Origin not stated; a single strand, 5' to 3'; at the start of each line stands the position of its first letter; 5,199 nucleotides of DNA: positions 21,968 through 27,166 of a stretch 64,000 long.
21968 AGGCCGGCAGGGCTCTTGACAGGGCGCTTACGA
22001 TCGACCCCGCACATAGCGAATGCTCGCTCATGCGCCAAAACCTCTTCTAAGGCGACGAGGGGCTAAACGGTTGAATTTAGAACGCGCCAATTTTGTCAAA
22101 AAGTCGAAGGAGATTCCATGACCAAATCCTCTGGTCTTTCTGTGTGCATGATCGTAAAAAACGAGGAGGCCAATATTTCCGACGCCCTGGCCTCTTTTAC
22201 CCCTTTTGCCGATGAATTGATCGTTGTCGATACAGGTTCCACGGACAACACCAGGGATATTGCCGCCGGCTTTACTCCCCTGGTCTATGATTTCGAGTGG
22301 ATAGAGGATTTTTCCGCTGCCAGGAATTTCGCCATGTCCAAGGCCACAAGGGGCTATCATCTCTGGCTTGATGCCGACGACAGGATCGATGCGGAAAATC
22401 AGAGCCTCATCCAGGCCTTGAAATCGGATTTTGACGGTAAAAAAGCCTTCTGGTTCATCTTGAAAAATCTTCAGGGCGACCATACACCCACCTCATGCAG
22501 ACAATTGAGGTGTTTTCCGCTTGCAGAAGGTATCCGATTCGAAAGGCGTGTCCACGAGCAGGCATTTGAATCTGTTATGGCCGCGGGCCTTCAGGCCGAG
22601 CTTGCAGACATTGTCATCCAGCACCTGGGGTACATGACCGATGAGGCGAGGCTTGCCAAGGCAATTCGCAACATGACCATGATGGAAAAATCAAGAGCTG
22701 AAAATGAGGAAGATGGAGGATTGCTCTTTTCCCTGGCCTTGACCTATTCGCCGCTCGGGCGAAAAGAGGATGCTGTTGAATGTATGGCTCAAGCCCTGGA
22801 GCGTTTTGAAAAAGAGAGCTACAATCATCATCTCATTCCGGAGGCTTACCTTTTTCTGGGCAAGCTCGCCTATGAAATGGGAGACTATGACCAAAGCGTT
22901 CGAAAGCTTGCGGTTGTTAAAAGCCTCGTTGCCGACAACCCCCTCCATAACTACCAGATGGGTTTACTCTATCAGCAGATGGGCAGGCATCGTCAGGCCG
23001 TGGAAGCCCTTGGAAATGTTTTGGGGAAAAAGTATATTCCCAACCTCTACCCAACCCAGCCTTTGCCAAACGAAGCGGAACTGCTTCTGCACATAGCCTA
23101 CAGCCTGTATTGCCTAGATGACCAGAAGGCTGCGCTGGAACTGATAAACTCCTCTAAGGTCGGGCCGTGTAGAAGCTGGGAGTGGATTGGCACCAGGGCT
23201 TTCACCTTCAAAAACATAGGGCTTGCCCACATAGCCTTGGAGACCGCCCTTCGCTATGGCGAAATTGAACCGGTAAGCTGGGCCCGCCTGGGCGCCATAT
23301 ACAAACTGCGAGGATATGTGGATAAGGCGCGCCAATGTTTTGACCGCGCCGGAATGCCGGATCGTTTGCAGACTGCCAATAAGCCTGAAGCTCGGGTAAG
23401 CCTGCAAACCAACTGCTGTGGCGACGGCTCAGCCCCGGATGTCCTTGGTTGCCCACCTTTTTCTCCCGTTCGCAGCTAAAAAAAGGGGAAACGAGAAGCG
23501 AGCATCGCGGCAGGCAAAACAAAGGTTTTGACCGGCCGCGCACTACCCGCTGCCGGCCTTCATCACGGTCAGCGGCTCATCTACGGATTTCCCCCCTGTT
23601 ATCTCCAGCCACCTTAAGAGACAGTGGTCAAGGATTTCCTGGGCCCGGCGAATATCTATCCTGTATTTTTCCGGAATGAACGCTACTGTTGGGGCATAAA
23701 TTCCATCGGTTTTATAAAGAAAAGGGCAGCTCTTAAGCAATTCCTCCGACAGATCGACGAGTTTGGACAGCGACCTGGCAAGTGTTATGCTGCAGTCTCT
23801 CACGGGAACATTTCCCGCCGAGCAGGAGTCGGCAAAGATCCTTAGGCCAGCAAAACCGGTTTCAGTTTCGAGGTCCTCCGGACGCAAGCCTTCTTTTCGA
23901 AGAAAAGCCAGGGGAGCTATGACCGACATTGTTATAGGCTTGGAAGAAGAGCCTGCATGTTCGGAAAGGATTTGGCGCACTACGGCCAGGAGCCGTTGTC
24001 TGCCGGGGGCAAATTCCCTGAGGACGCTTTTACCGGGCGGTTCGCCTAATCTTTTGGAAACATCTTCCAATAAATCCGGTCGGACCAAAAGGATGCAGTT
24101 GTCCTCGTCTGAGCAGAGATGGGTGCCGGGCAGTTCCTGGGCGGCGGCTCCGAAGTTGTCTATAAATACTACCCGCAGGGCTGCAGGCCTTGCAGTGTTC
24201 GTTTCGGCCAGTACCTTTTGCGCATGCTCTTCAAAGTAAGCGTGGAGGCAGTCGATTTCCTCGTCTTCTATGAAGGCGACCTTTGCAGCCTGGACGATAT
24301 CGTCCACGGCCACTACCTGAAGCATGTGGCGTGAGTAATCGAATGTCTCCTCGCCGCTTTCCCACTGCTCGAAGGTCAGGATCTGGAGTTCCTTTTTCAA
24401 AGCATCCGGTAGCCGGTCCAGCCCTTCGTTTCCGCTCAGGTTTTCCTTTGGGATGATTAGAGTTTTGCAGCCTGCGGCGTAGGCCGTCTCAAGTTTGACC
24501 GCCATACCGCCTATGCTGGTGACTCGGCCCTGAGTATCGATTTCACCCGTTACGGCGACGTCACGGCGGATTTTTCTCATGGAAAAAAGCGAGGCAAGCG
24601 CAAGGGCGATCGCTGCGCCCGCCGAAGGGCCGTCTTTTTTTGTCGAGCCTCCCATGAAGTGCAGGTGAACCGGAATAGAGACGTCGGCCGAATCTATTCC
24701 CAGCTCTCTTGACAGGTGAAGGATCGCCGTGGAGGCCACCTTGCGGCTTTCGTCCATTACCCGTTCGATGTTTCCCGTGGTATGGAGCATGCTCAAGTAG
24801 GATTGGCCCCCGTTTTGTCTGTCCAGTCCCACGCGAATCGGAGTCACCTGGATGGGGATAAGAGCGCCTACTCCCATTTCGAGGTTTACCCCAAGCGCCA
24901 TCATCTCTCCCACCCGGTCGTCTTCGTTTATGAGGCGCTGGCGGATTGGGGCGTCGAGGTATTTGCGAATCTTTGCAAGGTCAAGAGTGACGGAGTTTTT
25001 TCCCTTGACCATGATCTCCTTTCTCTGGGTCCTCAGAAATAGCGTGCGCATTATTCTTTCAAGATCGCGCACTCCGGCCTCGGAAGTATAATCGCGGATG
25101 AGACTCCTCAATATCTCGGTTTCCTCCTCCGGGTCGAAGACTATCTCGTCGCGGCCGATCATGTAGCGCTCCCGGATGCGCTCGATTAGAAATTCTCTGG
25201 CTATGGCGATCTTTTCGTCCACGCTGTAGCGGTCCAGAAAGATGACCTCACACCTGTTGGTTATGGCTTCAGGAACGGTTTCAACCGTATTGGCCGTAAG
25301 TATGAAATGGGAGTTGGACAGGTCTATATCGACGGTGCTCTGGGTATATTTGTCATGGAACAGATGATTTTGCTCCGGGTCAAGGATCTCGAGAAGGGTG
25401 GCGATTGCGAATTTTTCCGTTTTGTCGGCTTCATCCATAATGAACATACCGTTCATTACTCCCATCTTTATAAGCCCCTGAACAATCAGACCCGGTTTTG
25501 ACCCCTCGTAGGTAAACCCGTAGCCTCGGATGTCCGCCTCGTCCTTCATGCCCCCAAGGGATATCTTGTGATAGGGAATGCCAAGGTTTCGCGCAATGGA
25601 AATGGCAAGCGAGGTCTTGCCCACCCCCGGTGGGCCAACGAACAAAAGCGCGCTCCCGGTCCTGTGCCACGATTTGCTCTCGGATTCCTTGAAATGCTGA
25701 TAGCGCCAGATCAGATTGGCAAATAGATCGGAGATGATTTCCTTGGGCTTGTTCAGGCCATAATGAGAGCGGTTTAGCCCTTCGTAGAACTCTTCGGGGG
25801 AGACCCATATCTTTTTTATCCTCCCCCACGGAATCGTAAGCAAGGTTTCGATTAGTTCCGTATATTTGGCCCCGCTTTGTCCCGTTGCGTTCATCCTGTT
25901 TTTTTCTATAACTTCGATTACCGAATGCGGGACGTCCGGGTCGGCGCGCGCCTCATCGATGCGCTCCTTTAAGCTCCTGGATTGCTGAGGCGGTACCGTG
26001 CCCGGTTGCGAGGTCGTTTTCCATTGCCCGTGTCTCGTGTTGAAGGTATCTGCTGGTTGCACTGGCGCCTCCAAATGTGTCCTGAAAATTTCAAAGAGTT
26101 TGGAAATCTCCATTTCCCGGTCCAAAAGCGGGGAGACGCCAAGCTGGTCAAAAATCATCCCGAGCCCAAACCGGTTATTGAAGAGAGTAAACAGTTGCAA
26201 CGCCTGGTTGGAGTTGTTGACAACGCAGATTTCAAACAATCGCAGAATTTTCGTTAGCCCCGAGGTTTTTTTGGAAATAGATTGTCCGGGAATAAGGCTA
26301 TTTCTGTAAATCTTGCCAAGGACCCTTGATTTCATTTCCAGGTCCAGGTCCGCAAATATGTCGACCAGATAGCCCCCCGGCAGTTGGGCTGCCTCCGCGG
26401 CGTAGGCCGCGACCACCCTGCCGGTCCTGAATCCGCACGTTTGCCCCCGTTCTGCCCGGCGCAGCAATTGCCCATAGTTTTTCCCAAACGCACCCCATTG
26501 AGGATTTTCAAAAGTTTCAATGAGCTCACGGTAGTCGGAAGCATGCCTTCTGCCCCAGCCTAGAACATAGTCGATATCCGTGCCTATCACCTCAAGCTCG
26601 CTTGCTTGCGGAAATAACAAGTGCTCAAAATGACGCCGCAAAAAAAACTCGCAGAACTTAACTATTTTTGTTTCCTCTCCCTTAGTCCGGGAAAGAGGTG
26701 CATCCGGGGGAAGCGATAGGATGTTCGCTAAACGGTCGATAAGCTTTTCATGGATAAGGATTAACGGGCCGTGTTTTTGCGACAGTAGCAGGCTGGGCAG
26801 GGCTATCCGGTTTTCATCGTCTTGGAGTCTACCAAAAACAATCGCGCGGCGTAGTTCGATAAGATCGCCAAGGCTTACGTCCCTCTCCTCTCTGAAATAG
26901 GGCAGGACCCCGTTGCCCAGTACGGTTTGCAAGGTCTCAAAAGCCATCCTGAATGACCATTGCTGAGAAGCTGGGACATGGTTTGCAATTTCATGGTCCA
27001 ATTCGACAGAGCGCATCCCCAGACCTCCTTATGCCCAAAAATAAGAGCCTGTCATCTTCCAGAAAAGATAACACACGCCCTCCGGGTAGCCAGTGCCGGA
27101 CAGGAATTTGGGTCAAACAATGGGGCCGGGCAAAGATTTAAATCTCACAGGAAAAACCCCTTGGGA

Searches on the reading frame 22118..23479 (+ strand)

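Call 23: search_protein_families(library=pfam, proteins=[window:22118-23479:+], max_evalue=0.00001)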
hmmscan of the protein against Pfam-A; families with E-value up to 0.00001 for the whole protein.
window:22118-23479:+ (453 aa): 9 families
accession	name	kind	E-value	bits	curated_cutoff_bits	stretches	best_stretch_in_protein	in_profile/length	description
PF00535.33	Glycos_transf_2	-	3.7e-15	56.7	23.3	1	8-93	1-94/168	Glycosyl transferase family 2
PF13181.12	TPR_8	-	6.7e-14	51.2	25.7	0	203-229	4-30/34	Tetratricopeptide repeat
PF07719.23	TPR_2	-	3.2e-12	46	27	0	387-411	3-27/34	Tetratricopeptide repeat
PF13424.12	TPR_12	-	3.3e-11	43.7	30.1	1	205-261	8-65/77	Tetratricopeptide repeat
PF00515.34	TPR_1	-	1.6e-09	37.6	27.8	0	279-299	5-25/34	Tetratricopeptide repeat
PF13176.12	TPR_7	-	5.3e-09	35.9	27.9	0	387-416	1-32/36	Tetratricopeptide repeat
PF13432.12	TPR_16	-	4.2e-08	33.9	32.7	0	207-261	4-51/65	Tetratricopeptide repeat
PF13428.12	TPR_14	-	1.4e-07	31.9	23.5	0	386-411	2-27/44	Tetratricopeptide repeat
PF13174.12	TPR_6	-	5.7e-06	27.1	26.3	0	279-302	4-27/33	Tetratricopeptide repeat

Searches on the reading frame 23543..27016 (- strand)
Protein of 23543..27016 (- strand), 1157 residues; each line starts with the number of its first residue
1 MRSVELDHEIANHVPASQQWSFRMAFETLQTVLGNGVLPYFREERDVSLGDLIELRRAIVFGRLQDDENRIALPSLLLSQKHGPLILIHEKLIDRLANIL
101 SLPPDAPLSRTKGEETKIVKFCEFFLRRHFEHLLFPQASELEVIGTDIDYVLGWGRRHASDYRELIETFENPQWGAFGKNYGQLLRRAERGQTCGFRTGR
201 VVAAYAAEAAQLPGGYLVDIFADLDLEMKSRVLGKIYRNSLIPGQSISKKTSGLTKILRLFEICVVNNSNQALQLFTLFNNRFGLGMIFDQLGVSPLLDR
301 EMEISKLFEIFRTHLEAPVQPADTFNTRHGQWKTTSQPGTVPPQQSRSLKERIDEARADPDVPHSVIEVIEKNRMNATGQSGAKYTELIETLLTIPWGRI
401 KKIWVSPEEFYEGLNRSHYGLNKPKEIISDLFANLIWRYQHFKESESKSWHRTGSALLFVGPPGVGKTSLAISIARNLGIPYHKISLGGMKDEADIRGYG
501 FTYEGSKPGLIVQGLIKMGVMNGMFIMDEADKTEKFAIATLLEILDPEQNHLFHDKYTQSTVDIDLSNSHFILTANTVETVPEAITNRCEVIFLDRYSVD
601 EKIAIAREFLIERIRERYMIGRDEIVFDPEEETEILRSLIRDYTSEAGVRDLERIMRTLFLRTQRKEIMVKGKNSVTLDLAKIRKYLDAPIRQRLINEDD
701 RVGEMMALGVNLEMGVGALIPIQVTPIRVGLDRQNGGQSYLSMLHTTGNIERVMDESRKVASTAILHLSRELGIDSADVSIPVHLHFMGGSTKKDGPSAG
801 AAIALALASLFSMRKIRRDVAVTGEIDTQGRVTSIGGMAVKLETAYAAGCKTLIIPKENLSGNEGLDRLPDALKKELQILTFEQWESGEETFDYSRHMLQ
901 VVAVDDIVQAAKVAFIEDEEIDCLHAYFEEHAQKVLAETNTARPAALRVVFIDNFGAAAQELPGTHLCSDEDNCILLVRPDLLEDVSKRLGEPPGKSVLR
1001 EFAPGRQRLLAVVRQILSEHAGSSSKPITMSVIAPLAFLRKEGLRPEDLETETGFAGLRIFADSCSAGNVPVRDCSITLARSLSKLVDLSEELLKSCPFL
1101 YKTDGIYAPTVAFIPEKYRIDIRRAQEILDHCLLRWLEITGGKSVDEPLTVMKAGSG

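Call 23: search_protein_families(library=pfam, proteins=[window:23543-27016:-], max_evalue=0.00001)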
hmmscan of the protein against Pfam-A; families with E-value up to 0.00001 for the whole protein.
window:23543-27016:- (1157 aa): 4 families
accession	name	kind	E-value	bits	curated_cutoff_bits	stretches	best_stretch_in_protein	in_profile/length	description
PF05362.19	Lon_C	-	1.1e-32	113.8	21.1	1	742-884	54-194/205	Lon protease (S16) C-terminal proteolytic domain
PF00004.35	AAA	-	2.1e-18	67.4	21.2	1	457-593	1-127/131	ATPase family associated with various cellular activities (AAA)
PF22667.2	Lon_lid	-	2.6e-07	30.6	27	1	633-660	14-41/57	Lon protease AAA+ ATPase lid domain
PF13541.12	ChlI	-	4.3e-06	27.1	27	1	745-859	13-121/121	Subunit ChlI of Mg-chelatase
